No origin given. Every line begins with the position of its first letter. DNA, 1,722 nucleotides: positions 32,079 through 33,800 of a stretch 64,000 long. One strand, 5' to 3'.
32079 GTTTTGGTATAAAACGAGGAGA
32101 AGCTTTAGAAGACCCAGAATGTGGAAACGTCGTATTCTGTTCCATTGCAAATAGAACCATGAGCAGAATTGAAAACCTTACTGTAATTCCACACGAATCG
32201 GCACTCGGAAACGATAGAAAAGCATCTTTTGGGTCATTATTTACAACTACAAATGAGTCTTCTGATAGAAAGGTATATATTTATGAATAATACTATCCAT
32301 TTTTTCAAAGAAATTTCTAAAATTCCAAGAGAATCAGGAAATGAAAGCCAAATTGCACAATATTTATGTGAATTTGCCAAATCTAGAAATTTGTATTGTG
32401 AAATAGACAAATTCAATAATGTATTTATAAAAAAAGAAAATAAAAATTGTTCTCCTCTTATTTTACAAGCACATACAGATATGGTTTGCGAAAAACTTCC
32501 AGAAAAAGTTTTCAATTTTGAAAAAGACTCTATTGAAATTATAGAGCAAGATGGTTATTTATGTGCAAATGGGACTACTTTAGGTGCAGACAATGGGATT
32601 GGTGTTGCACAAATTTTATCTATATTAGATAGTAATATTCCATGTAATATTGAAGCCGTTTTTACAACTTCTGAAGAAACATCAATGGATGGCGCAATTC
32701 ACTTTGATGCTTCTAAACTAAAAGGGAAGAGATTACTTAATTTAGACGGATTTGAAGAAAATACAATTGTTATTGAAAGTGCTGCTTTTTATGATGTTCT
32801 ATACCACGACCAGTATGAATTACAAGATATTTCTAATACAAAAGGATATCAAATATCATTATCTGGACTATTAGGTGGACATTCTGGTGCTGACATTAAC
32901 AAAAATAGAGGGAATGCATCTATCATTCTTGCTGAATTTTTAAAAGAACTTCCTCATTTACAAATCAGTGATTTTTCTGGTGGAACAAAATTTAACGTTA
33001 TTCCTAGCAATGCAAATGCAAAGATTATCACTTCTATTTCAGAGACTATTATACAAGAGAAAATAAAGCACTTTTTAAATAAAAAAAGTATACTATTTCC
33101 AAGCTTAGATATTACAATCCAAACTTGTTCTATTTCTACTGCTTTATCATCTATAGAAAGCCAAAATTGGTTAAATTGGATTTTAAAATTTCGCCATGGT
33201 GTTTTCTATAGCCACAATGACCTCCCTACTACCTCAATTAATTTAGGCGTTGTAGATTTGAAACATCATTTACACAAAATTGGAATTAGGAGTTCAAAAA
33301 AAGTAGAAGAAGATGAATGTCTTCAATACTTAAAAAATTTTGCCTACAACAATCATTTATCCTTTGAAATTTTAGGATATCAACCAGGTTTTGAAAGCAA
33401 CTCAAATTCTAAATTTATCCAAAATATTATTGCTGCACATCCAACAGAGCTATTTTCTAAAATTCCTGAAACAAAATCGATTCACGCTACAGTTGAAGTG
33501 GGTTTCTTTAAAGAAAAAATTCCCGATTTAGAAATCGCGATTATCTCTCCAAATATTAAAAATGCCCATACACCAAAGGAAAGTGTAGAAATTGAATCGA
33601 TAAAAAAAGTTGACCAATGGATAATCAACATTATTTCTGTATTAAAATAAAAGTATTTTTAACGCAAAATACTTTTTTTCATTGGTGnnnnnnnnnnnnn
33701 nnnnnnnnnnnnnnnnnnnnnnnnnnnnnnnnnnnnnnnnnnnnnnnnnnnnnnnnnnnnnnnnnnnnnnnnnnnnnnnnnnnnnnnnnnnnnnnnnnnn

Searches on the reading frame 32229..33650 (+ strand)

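Call 78: search_protein_families(library=pfam, proteins=[window:32229-33650:+], max_evalue=0.00001)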
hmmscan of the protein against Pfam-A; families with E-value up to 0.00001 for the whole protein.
window:32229-33650:+ (473 aa): 2 families
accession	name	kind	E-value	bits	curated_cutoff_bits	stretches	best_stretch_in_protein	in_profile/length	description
PF01546.33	Peptidase_M20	-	8.9e-14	52.3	24.6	1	78-464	1-199/206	Peptidase family M20/M25/M40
PF07687.19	M20_dimer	-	2.5e-07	31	21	1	210-272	2-84/107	Peptidase dimerisation domain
